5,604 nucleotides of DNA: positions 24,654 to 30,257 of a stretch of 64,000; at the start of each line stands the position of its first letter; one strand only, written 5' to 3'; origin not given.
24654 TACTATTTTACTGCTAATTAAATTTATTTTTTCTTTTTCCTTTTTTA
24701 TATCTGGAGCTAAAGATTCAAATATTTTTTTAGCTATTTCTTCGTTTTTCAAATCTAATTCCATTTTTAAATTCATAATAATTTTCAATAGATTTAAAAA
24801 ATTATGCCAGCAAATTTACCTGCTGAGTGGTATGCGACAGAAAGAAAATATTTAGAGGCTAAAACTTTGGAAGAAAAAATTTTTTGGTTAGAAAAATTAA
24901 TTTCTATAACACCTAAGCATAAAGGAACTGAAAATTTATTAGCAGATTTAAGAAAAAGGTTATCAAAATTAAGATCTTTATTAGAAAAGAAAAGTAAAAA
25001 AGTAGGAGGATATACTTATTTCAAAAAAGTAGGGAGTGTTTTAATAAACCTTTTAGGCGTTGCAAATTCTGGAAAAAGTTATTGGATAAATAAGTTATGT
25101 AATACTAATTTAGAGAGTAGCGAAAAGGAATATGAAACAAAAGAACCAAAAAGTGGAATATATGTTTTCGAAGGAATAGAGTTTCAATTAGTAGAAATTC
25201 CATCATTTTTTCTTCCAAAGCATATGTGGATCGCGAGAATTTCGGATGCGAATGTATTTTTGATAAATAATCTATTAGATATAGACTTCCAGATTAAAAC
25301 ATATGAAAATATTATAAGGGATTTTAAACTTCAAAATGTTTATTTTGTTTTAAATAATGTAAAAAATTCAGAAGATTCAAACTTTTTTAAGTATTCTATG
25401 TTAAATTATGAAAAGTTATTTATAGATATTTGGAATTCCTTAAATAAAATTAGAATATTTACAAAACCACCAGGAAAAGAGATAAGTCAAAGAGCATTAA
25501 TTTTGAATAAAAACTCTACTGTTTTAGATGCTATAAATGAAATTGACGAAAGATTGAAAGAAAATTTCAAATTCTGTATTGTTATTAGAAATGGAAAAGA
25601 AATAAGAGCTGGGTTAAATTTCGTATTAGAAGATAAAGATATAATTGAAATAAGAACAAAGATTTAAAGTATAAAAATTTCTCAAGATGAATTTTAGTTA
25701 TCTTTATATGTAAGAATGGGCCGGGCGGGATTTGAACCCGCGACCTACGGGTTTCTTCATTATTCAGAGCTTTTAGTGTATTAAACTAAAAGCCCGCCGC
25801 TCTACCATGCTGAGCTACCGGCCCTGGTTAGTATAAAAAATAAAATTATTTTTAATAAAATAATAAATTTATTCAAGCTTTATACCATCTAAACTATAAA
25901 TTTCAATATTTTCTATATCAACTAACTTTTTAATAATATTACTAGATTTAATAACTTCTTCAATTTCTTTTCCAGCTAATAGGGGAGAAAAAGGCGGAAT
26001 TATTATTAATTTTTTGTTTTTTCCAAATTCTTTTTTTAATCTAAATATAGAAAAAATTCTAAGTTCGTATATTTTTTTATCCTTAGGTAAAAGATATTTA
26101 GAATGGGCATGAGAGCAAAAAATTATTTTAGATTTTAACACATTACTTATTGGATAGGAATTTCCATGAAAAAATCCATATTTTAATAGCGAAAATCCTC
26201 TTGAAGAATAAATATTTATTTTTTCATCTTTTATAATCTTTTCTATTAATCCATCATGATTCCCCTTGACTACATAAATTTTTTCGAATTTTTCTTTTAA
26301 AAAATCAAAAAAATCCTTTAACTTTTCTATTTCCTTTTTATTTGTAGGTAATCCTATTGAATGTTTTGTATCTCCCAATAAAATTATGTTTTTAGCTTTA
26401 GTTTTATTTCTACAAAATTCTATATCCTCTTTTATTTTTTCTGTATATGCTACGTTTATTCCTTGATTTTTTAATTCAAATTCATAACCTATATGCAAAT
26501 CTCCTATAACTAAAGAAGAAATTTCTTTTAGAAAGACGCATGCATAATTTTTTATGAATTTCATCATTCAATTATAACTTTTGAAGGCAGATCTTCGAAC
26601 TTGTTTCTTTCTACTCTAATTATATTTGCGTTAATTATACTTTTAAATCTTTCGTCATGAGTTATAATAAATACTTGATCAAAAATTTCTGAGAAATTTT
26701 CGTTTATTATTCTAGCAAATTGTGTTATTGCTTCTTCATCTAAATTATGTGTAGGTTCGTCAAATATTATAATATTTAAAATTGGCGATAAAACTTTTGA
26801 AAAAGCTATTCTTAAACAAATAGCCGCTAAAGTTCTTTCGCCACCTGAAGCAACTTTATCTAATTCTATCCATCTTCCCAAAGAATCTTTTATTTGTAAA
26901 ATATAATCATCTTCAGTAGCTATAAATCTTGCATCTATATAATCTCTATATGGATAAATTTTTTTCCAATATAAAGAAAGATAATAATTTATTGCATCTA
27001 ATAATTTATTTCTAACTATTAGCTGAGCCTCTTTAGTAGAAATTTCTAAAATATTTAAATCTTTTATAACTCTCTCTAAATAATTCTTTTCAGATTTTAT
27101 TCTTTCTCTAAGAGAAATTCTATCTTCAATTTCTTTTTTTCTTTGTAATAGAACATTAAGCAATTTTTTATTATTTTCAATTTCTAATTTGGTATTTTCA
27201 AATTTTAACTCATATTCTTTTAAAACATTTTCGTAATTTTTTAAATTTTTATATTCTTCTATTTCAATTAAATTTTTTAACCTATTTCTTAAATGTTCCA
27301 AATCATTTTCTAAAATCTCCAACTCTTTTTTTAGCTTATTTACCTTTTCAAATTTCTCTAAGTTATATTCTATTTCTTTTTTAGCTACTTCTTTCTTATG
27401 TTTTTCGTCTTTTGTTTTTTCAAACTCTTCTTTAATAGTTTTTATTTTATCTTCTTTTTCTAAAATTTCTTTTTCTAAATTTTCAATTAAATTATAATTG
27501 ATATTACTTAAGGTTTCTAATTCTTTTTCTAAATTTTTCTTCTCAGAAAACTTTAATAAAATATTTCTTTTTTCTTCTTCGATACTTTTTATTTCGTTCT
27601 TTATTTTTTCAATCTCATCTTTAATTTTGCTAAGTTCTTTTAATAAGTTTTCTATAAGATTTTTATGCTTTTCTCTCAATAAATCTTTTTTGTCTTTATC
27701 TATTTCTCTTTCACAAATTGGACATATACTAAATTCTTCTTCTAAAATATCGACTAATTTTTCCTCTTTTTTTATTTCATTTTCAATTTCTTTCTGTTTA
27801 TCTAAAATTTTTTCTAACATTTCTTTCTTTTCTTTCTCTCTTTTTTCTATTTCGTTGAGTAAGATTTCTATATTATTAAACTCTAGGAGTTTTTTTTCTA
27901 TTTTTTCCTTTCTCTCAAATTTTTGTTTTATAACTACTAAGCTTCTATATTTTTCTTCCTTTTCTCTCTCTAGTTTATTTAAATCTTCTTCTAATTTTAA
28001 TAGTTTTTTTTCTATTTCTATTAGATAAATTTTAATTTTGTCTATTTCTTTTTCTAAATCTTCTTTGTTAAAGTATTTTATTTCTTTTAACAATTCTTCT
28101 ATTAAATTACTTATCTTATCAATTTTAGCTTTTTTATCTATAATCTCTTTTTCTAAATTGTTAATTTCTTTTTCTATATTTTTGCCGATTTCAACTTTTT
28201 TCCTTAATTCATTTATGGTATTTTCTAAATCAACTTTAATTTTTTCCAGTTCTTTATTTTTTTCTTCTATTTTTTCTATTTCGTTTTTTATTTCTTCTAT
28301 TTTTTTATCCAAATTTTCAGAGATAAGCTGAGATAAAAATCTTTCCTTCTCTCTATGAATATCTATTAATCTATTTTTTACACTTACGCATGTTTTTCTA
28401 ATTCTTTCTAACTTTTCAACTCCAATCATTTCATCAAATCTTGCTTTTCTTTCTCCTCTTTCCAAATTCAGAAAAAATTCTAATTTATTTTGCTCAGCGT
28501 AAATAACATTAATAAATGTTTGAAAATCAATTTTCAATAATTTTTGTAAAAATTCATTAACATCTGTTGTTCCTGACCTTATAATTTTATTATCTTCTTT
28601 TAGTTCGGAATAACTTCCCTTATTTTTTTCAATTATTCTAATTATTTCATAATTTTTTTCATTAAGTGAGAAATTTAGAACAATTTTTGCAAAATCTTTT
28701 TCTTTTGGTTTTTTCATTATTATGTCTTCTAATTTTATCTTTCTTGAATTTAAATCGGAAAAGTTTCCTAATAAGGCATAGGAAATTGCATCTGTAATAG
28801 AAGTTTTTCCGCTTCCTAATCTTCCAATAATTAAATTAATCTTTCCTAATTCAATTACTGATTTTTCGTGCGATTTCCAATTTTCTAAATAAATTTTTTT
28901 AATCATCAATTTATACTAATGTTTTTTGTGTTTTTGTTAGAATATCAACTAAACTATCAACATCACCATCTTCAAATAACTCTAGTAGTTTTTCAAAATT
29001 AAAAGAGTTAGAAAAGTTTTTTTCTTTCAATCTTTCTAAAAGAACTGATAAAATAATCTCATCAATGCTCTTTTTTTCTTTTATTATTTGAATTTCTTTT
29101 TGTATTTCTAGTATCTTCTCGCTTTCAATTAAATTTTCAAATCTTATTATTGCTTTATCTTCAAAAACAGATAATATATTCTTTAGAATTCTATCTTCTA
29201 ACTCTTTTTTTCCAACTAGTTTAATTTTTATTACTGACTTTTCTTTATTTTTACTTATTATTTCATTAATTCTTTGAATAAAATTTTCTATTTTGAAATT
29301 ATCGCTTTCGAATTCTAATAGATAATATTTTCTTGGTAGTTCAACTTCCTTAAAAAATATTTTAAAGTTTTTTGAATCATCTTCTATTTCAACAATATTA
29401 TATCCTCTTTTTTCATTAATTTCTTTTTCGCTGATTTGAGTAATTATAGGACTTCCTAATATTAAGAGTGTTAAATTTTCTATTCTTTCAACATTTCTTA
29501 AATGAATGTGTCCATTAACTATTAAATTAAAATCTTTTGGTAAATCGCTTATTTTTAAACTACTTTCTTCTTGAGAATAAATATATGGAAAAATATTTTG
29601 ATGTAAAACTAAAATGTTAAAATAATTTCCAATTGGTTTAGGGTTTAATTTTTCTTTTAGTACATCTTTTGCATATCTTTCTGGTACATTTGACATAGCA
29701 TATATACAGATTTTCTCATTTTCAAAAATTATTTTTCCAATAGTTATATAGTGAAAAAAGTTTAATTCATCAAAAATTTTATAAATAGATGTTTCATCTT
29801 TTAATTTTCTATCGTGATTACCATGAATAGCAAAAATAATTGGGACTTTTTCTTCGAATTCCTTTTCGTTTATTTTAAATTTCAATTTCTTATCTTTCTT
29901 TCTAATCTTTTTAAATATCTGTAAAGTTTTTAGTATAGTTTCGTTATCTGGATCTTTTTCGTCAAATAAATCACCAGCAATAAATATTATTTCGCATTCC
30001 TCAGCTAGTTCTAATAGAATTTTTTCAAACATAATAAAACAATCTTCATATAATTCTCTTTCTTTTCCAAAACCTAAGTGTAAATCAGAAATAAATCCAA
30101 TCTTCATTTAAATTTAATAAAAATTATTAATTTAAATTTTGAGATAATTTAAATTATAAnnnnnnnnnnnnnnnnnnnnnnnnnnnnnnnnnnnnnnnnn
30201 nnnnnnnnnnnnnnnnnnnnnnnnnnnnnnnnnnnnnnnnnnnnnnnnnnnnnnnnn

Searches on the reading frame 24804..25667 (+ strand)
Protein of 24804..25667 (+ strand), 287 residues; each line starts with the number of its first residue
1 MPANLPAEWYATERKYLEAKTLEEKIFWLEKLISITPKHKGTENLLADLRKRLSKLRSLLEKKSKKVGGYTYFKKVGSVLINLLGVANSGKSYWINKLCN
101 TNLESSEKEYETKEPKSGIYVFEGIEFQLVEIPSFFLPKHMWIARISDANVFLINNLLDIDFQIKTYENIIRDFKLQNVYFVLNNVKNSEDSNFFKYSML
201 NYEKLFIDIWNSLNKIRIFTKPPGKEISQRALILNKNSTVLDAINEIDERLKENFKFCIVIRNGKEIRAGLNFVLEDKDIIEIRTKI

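Call 31: search_protein_families(library=pfam, proteins=[window:24804-25667:+], max_evalue=0.001)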
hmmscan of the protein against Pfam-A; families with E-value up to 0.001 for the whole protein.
window:24804-25667:+ (287 aa): 2 families
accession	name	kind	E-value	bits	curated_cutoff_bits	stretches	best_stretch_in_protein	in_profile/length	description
PF02824.27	TGS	-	3.9e-08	33.6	22.2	1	216-285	1-60/60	TGS domain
PF01926.29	MMR_HSR1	-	5.4e-08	33.4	21.9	1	82-184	3-112/113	50S ribosome-binding GTPase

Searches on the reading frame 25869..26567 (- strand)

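Call 31: search_protein_families(library=pfam, proteins=[window:25869-26567:-], max_evalue=0.001)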
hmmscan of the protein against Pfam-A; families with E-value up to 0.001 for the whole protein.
window:25869-26567:- (232 aa): 1 family
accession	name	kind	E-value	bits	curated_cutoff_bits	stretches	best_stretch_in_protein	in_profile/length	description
PF00149.33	Metallophos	-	1e-09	39.6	21.5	1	19-179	4-133/191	Calcineurin-like phosphoesterase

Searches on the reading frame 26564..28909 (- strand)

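Call 31: search_protein_families(library=pfam, proteins=[window:26564-28909:-], max_evalue=0.001)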
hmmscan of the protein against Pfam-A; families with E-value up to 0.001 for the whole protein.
window:26564-28909:- (781 aa): 4 families
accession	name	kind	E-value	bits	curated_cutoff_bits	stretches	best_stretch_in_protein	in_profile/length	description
PF13476.12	AAA_23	-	1.5e-13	52.3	27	1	5-277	1-200/201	AAA domain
PF02463.25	SMC_N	-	1.5e-11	44.6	40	1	2-123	1-129/220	RecF/RecN/SMC N terminal domain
PF13555.12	AAA_29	-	8.2e-07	29.1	27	1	4-49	2-49/61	P-loop containing region of AAA domain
PF13558.12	SbcC_Walker_B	-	2.1e-05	25.1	27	1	680-736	26-89/90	SbcC/RAD50-like, Walker B motif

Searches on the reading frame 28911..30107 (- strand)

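Call 31: search_protein_families(library=pfam, proteins=[window:28911-30107:-], max_evalue=0.001)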
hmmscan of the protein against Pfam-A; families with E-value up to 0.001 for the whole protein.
window:28911-30107:- (398 aa): 2 families
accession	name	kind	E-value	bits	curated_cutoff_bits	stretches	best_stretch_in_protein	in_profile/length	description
PF00149.33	Metallophos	-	2.2e-14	54.8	21.5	1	1-202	1-189/191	Calcineurin-like phosphoesterase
PF12850.12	Metallophos_2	-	8.8e-09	36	27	1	1-224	1-139/154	Calcineurin-like phosphoesterase superfamily domain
